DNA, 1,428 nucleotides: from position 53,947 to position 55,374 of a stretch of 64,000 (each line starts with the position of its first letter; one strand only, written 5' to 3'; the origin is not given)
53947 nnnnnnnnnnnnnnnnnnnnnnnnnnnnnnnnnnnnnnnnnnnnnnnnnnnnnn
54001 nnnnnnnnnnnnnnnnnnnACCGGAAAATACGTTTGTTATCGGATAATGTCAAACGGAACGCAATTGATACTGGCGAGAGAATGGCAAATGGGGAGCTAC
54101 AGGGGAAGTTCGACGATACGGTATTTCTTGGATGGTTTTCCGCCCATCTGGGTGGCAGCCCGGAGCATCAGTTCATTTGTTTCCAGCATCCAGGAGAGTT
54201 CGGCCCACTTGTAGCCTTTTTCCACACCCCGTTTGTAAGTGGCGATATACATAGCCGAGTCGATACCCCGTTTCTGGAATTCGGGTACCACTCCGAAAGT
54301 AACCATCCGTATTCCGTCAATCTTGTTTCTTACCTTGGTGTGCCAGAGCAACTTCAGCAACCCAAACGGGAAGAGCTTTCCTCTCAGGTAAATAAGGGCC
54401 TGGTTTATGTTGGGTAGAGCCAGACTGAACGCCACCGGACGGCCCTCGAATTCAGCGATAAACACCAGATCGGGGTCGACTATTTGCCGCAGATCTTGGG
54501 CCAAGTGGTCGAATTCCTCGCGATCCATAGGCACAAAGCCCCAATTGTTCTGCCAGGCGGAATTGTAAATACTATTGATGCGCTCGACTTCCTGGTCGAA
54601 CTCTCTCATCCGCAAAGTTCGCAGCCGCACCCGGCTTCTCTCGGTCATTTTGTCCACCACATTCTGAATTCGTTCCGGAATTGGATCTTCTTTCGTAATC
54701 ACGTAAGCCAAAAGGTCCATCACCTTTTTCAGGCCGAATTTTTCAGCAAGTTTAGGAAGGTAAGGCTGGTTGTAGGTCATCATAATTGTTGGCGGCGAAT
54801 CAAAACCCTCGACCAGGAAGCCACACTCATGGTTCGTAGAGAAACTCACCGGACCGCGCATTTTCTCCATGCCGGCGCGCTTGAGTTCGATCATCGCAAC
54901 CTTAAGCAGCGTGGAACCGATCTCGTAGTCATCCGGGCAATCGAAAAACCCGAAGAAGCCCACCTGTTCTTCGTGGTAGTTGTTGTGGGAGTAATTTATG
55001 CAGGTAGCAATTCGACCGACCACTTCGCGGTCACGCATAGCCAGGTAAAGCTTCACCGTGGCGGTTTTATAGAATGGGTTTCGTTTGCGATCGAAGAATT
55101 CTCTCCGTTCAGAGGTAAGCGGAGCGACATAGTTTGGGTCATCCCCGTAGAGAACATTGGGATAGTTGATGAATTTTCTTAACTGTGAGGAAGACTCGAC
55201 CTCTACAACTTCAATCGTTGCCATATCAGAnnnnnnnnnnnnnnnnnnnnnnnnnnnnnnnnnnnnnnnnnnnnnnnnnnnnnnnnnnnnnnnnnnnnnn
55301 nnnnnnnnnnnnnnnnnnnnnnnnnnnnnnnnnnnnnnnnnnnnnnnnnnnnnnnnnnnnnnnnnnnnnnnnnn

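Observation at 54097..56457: Adjacent Spt + GNAT ceramide-synthase-like genes: sphingolipid synthesis in a non-Bacteroidota lineage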

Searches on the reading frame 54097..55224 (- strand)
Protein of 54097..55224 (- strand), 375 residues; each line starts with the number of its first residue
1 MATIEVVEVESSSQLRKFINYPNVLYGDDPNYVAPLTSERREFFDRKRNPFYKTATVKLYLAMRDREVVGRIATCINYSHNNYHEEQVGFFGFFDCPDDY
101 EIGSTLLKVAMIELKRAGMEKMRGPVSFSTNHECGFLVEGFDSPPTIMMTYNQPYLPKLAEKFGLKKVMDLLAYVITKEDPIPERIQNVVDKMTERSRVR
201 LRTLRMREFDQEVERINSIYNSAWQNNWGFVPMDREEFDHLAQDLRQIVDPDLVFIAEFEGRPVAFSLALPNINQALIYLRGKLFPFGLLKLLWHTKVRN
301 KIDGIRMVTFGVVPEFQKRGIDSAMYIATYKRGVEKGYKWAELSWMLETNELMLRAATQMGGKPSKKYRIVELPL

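Call 3: search_protein_families(library=pfam, proteins=[window:54097-55224:-])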
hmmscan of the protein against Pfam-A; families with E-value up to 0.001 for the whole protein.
window:54097-55224:- (375 aa): 0 families

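Call 4: search_protein_families(library=ncbifam, proteins=[window:54097-55224:-])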
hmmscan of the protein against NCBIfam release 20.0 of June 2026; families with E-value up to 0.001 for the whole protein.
window:54097-55224:- (375 aa): 0 families

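Call 5: search_protein_families(library=pfam, proteins=[window:54097-55224:-], max_evalue=10)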
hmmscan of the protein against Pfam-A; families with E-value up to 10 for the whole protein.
window:54097-55224:- (375 aa): 2 families
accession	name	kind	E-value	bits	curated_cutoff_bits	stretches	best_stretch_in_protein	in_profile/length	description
PF00583.31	Acetyltransf_1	-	0.0018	19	20.7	1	215-339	3-94/116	Acetyltransferase (GNAT) family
PF04339.18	FemAB_like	-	0.06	12.9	27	1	195-272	195-270/369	Peptidogalycan biosysnthesis/recognition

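Call 6: search_solved_structures(query=window:54097-55224:-, max_evalue=10)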
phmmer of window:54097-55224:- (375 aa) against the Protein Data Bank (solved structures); distinct sequences matched with E-value up to 10: 2.
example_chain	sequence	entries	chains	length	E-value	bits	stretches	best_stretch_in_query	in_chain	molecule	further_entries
1ysp_A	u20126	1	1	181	0.072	15.2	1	46-81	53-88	Transcriptional regulator kdgR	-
6x6s_AM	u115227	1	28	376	0.18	13.9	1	213-290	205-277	Type IV secretion system apparatus protein CagM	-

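Call 8: find_homologous_proteins(query=window:54097-55224:-)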
Query window:54097-55224:- (375 aa): 2391 proteins with E <= 0.001 among 4807 candidates; the best 120 are listed.
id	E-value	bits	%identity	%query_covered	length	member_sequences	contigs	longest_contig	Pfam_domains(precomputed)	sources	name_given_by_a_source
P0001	1.4e-254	862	100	100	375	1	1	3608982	-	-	-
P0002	1.2e-227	773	87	100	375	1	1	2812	-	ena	-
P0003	5.4e-227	771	88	97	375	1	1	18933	-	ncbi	-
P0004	3.9e-222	755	86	100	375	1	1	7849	-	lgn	-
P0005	6.2e-219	744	83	100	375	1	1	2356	PF00583.32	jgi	jgi:GNAT superfamily N-acetyltransferase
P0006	3.5e-215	732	82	100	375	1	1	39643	PF00583.32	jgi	-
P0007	5.6e-213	725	83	100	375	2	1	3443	PF00583.32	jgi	jgi:GNAT superfamily N-acetyltransferase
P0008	3.2e-210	716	81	100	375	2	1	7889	PF00583.32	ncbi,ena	-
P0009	1.1e-208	711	80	100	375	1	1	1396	-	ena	-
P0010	2.9e-208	709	78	100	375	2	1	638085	-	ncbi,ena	-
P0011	2.9e-207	706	79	100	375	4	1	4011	-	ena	-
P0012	2.9e-207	706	80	100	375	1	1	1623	-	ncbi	-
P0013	9.4e-207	704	79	100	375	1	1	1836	-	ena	-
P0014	5.2e-200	682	76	100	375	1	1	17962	PF00583.32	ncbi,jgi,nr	ncbi:MAG: N-acetyltransferase [FCB group bacterium]|nr:N-acetyltransferase [FCB group bacterium]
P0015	8.5e-200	681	76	100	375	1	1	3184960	PF00583.32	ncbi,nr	ncbi:MAG: GNAT family N-acetyltransferase [Candidatus Zixiibacteriota bacterium]|nr:MAG: GNAT family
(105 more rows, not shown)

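Call 23: search_protein_representatives(protein=window:54097-55224:-)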
Query: 375 residues. Proteins with E-value up to 0.001 (for the whole library): 7955; up to 1e-10: 4413; up to 1e-30: 1512. The best 150 are listed.
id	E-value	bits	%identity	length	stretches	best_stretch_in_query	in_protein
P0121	3.0e-149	513.4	36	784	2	4-373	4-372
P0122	6.2e-131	453.1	53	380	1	4-373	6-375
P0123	3.9e-100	351.7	44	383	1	5-372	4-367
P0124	2.8e-98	345.6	44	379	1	3-375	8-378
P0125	3.8e-98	345.2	46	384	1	6-375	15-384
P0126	7.7e-98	344.2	43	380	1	9-372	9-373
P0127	2.3e-96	339.3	43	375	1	4-372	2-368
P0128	2.3e-96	339.3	43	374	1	4-372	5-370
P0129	2.3e-95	336.0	42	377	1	1-375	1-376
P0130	2.8e-95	335.8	43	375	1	4-372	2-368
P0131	2.9e-95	335.7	44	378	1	6-371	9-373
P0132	6.6e-95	334.5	44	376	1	3-372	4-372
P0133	5.8e-94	331.4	41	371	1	5-372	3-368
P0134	3.9e-93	328.7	41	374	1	4-371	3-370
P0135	2.5e-92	326.0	42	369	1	4-375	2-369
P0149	8.3e-89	314.5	43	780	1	4-370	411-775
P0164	1.6e-86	306.9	39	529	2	15-373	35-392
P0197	1.5e-82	293.9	41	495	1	3-375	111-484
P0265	1.1e-74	268.0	38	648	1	4-370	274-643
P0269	2.4e-74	266.9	36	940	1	4-372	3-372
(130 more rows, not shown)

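Call 24: search_protein_families(library=pfam, proteins=[P0149, P0121, P0265, P0269, P0164, P0197], max_evalue=0.01)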
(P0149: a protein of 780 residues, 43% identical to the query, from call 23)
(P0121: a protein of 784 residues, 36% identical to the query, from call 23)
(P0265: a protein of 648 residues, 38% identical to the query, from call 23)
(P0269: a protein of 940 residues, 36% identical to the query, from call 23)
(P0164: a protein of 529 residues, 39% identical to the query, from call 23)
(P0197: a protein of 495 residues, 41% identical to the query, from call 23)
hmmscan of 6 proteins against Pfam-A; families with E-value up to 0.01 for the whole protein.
P0149 (780 aa): 5 families
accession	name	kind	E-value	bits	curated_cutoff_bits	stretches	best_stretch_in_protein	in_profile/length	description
PF00155.27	Aminotran_1_2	-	3.8e-57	194.5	19.7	1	57-396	4-361/361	Aminotransferase class I and II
PF01212.27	Beta_elim_lyase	-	6.8e-07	29.3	27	1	102-278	35-224/288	Beta-eliminating lyase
PF01053.26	Cys_Met_Meta_PP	-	1.2e-06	27.8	27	1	101-228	54-181/381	Cys/Met metabolism PLP-dependent enzyme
PF00583.31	Acetyltransf_1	-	5e-05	24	20.7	0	623-766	4-115/116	Acetyltransferase (GNAT) family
PF01041.23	DegT_DnrJ_EryC1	-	0.00012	21.9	19.8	1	101-227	26-152/360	DegT/DnrJ/EryC1/StrS aminotransferase family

P0121 (784 aa): 4 families
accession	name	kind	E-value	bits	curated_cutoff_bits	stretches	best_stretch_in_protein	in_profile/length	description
PF00583.31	Acetyltransf_1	-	2.1e-15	57.4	20.7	2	252-356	31-111/116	Acetyltransferase (GNAT) family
PF13508.13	Acetyltransf_7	-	2e-08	35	27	0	658-740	4-57/84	Acetyltransferase (GNAT) domain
PF13673.13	Acetyltransf_10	-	0.00036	20.9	23.6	0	290-335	44-83/128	Acetyltransferase (GNAT) domain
PF14542.12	Acetyltransf_CG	-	0.0033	17.9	30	0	714-740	28-54/80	GCN5-related N-acetyl-transferase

P0265 (648 aa): 4 families
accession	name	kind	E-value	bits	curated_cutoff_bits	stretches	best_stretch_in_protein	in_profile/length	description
PF00155.27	Aminotran_1_2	-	1e-32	114.2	19.7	1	1-227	130-361/361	Aminotransferase class I and II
PF00583.31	Acetyltransf_1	-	5e-10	40.1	20.7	1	516-634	27-115/116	Acetyltransferase (GNAT) family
PF00266.25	Aminotran_5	-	0.0027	17.2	21.5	1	16-55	140-179/371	Aminotransferase class-V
PF13508.13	Acetyltransf_7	-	0.0081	17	27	0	528-610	4-62/84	Acetyltransferase (GNAT) domain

P0269 (940 aa): 3 families
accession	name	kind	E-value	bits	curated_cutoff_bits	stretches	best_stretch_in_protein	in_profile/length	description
PF00501.34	AMP-binding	-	4.6e-67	226.9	29.9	1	398-785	4-384/384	AMP-binding enzyme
PF23024.1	AMP-dom_DIP2-like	-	8e-12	45.6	27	1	829-928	2-93/110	Disco-interacting protein 2-like, AMP domain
PF00583.31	Acetyltransf_1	-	0.0081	16.9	20.7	0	274-353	34-107/116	Acetyltransferase (GNAT) family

P0164 (529 aa): 1 family
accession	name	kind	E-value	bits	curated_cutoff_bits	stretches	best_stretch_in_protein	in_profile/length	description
PF00583.31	Acetyltransf_1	-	0.00031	21.5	20.7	0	272-375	31-110/116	Acetyltransferase (GNAT) family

P0197 (495 aa): 0 families

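Call 32: search_dna_similar(query=window:54097-55224:-, collection=plasmids, mode=protein, max_rows=40, max_evalue=0.001)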
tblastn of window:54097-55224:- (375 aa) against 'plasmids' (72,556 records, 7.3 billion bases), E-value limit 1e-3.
Records with a match: 45; places in all: 46; records where one place covers at least 80% of the query: 43.
Best place of each record, by identity: <60% 45.
By first word of the organism name: Roseomonas 13; Ensifer 6; Pseudomonas 3; Escherichia 3; Rhizobium 2; Shinella 2; Nonomuraea 1; Rubrobacter 1; Streptomyces 1; Klebsiella 1; and 12 more.
By predicted mobility (MOB-suite, as given by PLSDB): non-mobilizable 39; conjugative 5; mobilizable 1.
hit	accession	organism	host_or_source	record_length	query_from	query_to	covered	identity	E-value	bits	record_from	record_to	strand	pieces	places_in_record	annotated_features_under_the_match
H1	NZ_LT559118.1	Nonomuraea gerenzanensis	-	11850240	9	370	97%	40.8%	2e-77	266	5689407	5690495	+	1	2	none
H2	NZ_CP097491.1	Pseudomonas sp. BYT-5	wastewater treatment tank,soil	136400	9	372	97%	37.9%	2e-56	206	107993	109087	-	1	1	N-acetyltransferase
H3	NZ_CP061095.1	Roseomonas marmotae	Marmota himalayana,pure culture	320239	4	370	98%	37.4%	2e-59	214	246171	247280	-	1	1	dATP pyrophosphohydrolase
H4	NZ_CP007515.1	Rubrobacter radiotolerans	-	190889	6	372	98%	37.3%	7e-71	248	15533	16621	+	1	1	hypothetical protein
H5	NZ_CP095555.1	Roseomonas gilardii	single cell,blood and other clinical ...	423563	4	375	99%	36.4%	3e-50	188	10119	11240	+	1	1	dATP pyrophosphohydrolase | nucleotidyltransferase family protein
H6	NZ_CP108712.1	Streptomyces sp. NBC_01001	-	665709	3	372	99%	36.6%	1e-69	244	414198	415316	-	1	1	GNAT family N-acetyltransferase | aminotransferase class I/II-fold pyridoxal phosphate-dependent enzyme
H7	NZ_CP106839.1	Klebsiella michiganensis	mixed culture,fishpond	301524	4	375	99%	36.3%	6e-57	207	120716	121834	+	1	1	N-acetyltransferase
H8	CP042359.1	Rahnella aquatilis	hyacinth,plant,hyacinth bulb, basal ...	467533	4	375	99%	36.1%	5e-54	199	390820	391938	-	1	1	N-acetyltransferase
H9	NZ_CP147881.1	Roseomonas mucosa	cell culture,Styx glacier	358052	4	375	99%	35.4%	7e-50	187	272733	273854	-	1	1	hypothetical protein | NTP transferase domain-containing protein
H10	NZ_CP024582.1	Roseomonas sp. FDAARGOS_362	Homo sapiens,peripheral Blood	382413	4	375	99%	35.4%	7e-50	187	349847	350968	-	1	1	hypothetical protein | NTP transferase domain-containing protein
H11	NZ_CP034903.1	Roseomonas mucosa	Homo sapiens,tissue sample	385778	4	375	99%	35.4%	7e-50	187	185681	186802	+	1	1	hypothetical protein | NTP transferase domain-containing protein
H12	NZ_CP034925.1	Roseomonas mucosa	Homo sapiens,tissue sample,Clinical, ...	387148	4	375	99%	35.4%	7e-50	187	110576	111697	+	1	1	hypothetical protein | NTP transferase domain-containing protein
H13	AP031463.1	Roseomonas mucosa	Homo sapiens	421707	4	375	99%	35.4%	7e-50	187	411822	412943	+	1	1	hypothetical protein | nucleotidyltransferase family protein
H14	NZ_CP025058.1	Roseomonas mucosa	Homo sapiens,Clinical, healthy, human ...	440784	4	375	99%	35.4%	7e-50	187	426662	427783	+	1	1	hypothetical protein | NTP transferase domain-containing protein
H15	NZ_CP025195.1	Roseomonas mucosa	Homo sapiens,clinical, human skin, ...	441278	4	375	99%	35.4%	7e-50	187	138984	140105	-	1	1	hypothetical protein | NTP transferase domain-containing protein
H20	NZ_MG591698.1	Escherichia coli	Homo sapiens,feces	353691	1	372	99%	35.0%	2e-55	203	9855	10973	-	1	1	yghO: protein YghO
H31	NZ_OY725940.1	Bacteroides finegoldii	-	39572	3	350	93%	27.0%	4e-27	120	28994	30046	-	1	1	GNAT family N-acetyltransferase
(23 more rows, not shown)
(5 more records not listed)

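Call 33: get_annotated_region(hit=H20, flank=9000)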
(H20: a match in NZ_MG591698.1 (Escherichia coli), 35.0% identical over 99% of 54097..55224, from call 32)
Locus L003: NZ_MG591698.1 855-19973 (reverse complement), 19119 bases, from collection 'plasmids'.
description: Escherichia coli strain PN43 plasmid unnamed, complete sequence
organism: Escherichia coli (NCBI taxid 562)
taxonomy: Bacteria; Pseudomonadota; Gammaproteobacteria; Enterobacterales; Enterobacteriaceae; Escherichia; Escherichia coli
host: -; source: Homo sapiens,feces; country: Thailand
typing (MOB-suite, as given by PLSDB): non-mobilizable
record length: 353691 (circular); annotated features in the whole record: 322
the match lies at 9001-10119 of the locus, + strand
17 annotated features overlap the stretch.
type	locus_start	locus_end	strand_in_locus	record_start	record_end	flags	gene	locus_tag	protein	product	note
CDS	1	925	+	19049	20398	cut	-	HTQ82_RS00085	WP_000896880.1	lipopolysaccharide biosynthesis protein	-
CDS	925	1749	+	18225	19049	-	-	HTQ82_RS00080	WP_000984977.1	hypothetical protein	-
CDS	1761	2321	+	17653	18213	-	-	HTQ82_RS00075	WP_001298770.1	YtfJ family protein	-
CDS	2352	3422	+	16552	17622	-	lptF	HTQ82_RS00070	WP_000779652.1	LPS export ABC transporter permease LptF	GO:0015920 - lipopolysaccharide transport [Evidence IEA]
CDS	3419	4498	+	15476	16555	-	lptG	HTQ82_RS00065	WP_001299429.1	LPS export ABC transporter permease LptG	GO:0015920 - lipopolysaccharide transport [Evidence IEA]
CDS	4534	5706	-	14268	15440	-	-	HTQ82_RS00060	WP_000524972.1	aminotransferase class I/II-fold pyridoxal phosphate-dependent enzyme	GO:0009058 - biosynthetic process [Evidence IEA]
CDS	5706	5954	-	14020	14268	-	-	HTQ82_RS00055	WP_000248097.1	acyl carrier protein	-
CDS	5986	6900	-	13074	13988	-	-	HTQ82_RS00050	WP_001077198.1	NAD-dependent epimerase/dehydratase family protein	-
CDS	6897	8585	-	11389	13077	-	-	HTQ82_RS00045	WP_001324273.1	fatty acyl-AMP ligase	-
CDS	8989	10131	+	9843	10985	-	yghO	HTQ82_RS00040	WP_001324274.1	protein YghO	-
CDS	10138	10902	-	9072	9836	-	glcC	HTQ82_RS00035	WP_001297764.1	transcriptional regulator GlcC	GO:0006355 - regulation of DNA-templated transcription [Evidence IEA]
CDS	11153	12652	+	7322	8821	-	glcD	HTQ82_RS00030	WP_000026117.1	glycolate oxidase subunit GlcD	-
CDS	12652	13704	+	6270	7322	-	glcE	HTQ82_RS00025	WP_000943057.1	glycolate oxidase subunit GlcE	-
CDS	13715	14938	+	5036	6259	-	glcF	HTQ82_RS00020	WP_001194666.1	glycolate oxidase subunit GlcF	-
CDS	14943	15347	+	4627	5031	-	glcG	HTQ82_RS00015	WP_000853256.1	GlcG family protein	-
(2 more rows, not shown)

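Call 34: get_annotated_region(hit=H6, flank=9000)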
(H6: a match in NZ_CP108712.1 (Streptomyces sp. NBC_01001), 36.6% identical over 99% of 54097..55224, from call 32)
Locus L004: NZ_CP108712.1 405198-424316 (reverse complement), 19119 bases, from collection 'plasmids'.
description: Streptomyces sp. NBC_01001 plasmid unnamed1, complete sequence
organism: Streptomyces sp. NBC_01001 (NCBI taxid 2903713)
taxonomy: Bacteria; Actinomycetota; Actinomycetes; Kitasatosporales; Streptomycetaceae; Streptomyces; Streptomyces sp. NBC 01001
host: -; source: -; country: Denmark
typing (MOB-suite, as given by PLSDB): mobilizable; relaxase MOBP
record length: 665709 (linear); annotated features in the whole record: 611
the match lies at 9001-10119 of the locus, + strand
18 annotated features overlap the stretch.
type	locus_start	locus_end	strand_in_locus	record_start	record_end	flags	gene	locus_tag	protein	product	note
CDS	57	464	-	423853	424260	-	-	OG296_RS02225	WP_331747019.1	STAS domain-containing protein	-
CDS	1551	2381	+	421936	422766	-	-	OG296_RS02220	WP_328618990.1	hypothetical protein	-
CDS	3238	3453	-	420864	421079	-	-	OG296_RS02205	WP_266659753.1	DUF6243 family protein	-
CDS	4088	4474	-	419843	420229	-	-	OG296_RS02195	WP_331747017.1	hypothetical protein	-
CDS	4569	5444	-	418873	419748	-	-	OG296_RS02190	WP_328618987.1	hypothetical protein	-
CDS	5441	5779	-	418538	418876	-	-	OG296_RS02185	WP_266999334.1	PadR family transcriptional regulator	-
CDS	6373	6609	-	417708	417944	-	-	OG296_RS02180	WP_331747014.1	hypothetical protein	-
CDS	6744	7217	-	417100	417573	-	-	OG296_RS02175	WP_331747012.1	hypothetical protein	-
CDS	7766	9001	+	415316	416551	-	-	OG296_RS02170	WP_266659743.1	aminotransferase class I/II-fold pyridoxal phosphate-dependent enzyme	GO:0009058 - biosynthetic process [Evidence IEA]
CDS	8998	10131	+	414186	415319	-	-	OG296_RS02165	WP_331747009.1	GNAT family N-acetyltransferase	-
CDS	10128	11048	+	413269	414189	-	-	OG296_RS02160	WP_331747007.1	NAD-dependent epimerase/dehydratase family protein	-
CDS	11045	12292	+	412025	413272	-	-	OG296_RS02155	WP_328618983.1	condensation domain-containing protein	-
CDS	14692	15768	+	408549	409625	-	-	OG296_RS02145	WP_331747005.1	hypothetical protein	-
CDS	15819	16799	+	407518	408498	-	-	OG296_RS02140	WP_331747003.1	hypothetical protein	-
CDS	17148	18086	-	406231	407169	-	-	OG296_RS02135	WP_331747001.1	NADP-dependent oxidoreductase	-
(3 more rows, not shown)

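Call 42: search_protein_families(library=ncbifam, proteins=[L003:5986-6900:-, L004:10128-11048:+], max_evalue=0.00001)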
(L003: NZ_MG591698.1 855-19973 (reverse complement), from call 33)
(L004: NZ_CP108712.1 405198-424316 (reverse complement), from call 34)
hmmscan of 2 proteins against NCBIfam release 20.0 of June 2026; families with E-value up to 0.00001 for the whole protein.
L003:5986-6900:- (304 aa): 15 families
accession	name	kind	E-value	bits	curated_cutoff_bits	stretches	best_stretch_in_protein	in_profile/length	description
TIGR03466.1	HpnA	hypoth_equivalog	2.1e-26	92.6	367.65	1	4-114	2-116/327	hopanoid-associated sugar epimerase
NF042422.1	oxyalk_red_OleD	equivalog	8.7e-19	68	580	1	5-116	3-115/329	2-alkyl-3-oxoalkanoate reductase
NF042423.1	oxyalk_red_Shew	equivalog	5e-17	62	580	1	3-102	9-110/331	2-alkyl-3-oxoalkanoate reductase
NF058621.1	DiazavRedAvaA7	equivalog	1.8e-12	47.5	400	1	5-194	3-217/304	3-diazoavenalumate denitrifying reductase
NF052578.1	StrlDmthSdmBMthl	equivalog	6.6e-12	45.8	600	1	4-114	2-116/328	sterol demethylase protein SdmB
NF047837.1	UDPAcbARedWbcJ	equivalog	5.7e-11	41.9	500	1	5-152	3-135/372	UDP-2-acetamido-2,6-beta-L-arabino-hexul-4-ose reductase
TIGR01746.1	Thioester-redct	subfamily_domain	1.8e-10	40.6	213.35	0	4-36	1-35/371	thioester reductase domain-containing protein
NF004520.0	PRK05865.1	equivalog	4.9e-10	37.9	1509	1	5-248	3-218/854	sugar epimerase family protein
TIGR01777.1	yfcH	hypoth_equivalog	5e-10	39.4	207.35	1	5-73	1-67/292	TIGR01777 family oxidoreductase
NF043036.1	ErythonDh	equivalog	1e-09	38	325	1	5-120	3-134/321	D-erythronate dehydrogenase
NF041293.1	G6PDh_Azf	equivalog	2.3e-09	37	400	1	1-113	1-117/252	NAD-dependent glucose-6-phosphate dehydrogenase Azf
TIGR04180.1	EDH_00030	hypoth_equivalog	3.1e-09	36.3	475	1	5-107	1-117/297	NAD-dependent 4,6-dehydratase LegB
TIGR01179.1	galE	equivalog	6e-08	31.9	262.3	1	5-113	2-123/332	UDP-glucose 4-epimerase GalE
NF008972.0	PRK12320.1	equivalog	1.9e-07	29.8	792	1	5-123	3-113/699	hypothetical protein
NF005539.0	PRK07201.1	equivalog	8e-06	24.9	549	0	6-114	4-127/657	SDR family oxidoreductase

L004:10128-11048:+ (306 aa): 19 families
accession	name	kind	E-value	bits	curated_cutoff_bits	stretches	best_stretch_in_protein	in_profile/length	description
TIGR03466.1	HpnA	hypoth_equivalog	1.3e-27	96.5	367.65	1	2-255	2-265/327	hopanoid-associated sugar epimerase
NF042422.1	oxyalk_red_OleD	equivalog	8.5e-24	84.5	580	1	1-226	1-241/329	2-alkyl-3-oxoalkanoate reductase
NF042423.1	oxyalk_red_Shew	equivalog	1.4e-17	63.8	580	1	3-207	11-223/331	2-alkyl-3-oxoalkanoate reductase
TIGR01777.1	yfcH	hypoth_equivalog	1.8e-17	63.8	207.35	1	4-249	2-253/292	TIGR01777 family oxidoreductase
NF058621.1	DiazavRedAvaA7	equivalog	1.9e-17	63.9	400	1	1-251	1-262/304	3-diazoavenalumate denitrifying reductase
NF052578.1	StrlDmthSdmBMthl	equivalog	7.5e-16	58.8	600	1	1-247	1-256/328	sterol demethylase protein SdmB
TIGR01746.1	Thioester-redct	subfamily_domain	1.1e-15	57.7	213.35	1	57-219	86-264/371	thioester reductase domain-containing protein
TIGR01179.1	galE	equivalog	1.5e-15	56.9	262.3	1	4-144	3-160/332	UDP-glucose 4-epimerase GalE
TIGR04180.1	EDH_00030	hypoth_equivalog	1.1e-14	54.2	475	1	4-233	2-254/297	NAD-dependent 4,6-dehydratase LegB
NF005539.0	PRK07201.1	equivalog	1.6e-13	50.3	549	1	1-161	1-181/657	SDR family oxidoreductase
TIGR01181.1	dTDP_gluc_dehyt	equivalog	2.6e-13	49.8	365.1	1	2-236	1-262/321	dTDP-glucose 4,6-dehydratase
TIGR01214.1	rmlD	equivalog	1.6e-12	47.1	224.05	1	3-174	2-168/285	dTDP-4-dehydrorhamnose reductase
NF047837.1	UDPAcbARedWbcJ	equivalog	2.8e-12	46.2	500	1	1-160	1-136/372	UDP-2-acetamido-2,6-beta-L-arabino-hexul-4-ose reductase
NF043036.1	ErythonDh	equivalog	2.9e-12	46.4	325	1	1-157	1-180/321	D-erythronate dehydrogenase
NF050030.1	thlkprotThyD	equivalog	3.9e-10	39.4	400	1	1-207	1-222/305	thylakoid membrane protein ThyD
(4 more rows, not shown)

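Call 43: search_protein_families(library=pfam, proteins=[L003:5986-6900:-, L004:10128-11048:+], max_evalue=0.00001)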
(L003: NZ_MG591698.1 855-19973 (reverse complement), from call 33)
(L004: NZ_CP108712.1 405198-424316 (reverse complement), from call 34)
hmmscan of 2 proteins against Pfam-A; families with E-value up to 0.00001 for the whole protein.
L003:5986-6900:- (304 aa): 6 families
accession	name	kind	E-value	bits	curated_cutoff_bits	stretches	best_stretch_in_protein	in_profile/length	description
PF01370.27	Epimerase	-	1.6e-23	83.8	20.9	1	5-198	1-227/240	NAD dependent epimerase/dehydratase family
PF05368.20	NmrA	-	2e-17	64.2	27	1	1-139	1-140/298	NmrA-like family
PF13460.12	NAD_binding_10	-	3.3e-16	60.1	27.2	1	9-124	1-114/184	NAD(P)H-binding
PF07993.18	NAD_binding_4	-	2.8e-15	56.6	20.1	0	7-37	1-34/258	Male sterility protein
PF01073.25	3Beta_HSD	-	9.3e-15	54.8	22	1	6-114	1-119/280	3-beta hydroxysteroid dehydrogenase/isomerase family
PF16363.11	GDP_Man_Dehyd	-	4.8e-12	46.4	27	1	7-111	2-129/332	GDP-mannose 4,6 dehydratase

L004:10128-11048:+ (306 aa): 7 families
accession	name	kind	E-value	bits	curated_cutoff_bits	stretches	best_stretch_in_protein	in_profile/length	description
PF01370.27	Epimerase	-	1.4e-39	136.3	20.9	1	4-215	2-238/240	NAD dependent epimerase/dehydratase family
PF01073.25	3Beta_HSD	-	6.5e-20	71.7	22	1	4-206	1-230/280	3-beta hydroxysteroid dehydrogenase/isomerase family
PF04321.23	RmlD_sub_bind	-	1.5e-18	67.4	27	1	1-245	1-241/287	RmlD substrate binding domain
PF16363.11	GDP_Man_Dehyd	-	3.2e-18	66.7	27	1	4-296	1-330/332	GDP-mannose 4,6 dehydratase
PF07993.18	NAD_binding_4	-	4.6e-17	62.5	20.1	1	56-159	85-209/258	Male sterility protein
PF13460.12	NAD_binding_10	-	1.2e-14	55.1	27.2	1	7-156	1-145/184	NAD(P)H-binding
PF05368.20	NmrA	-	5.3e-08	33.3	27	1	4-83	6-84/298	NmrA-like family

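Call 62: get_annotated_region(hit=H31, flank=7000)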
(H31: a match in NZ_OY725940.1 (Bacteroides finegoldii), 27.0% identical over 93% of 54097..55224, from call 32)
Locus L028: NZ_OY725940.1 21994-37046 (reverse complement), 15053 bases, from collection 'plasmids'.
description: Bacteroides finegoldii strain Bacteroides finegoldii TSDC17.2-1.1 plasmid 38, complete sequence
organism: Bacteroides finegoldii (NCBI taxid 338188)
taxonomy: Bacteria; Bacteroidota; Bacteroidia; Bacteroidales; Bacteroidaceae; Bacteroides; Bacteroides finegoldii
host: -; source: -; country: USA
typing (MOB-suite, as given by PLSDB): non-mobilizable
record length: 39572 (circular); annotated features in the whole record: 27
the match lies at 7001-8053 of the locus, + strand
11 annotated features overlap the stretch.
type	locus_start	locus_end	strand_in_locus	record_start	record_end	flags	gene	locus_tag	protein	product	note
CDS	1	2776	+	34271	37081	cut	-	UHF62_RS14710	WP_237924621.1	TonB-dependent receptor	GO:0006810 - transport [Evidence IEA]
CDS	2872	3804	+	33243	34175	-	-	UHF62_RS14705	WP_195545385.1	metallophosphoesterase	-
CDS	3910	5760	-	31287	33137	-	-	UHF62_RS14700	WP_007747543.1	mechanosensitive ion channel family protein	-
CDS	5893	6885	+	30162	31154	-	-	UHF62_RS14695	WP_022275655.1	calcium/sodium antiporter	GO:0098662 - inorganic cation transmembrane transport [Evidence IEA]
CDS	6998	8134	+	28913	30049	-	-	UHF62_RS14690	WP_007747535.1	GNAT family N-acetyltransferase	-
CDS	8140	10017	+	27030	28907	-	-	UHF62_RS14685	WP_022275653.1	DNA topoisomerase IV subunit B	GO:0006265 - DNA topological change [Evidence IEA]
CDS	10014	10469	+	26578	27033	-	coaD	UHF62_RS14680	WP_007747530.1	pantetheine-phosphate adenylyltransferase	GO:0015937 - coenzyme A biosynthetic process [Evidence IEA]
CDS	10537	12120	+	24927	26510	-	-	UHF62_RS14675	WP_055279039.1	S41 family peptidase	-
CDS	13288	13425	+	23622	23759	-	-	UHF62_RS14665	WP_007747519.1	hypothetical protein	-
CDS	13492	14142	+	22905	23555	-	-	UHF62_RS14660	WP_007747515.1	HU family DNA-binding protein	-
CDS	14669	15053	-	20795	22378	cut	-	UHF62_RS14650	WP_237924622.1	glycoside hydrolase family 30 protein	-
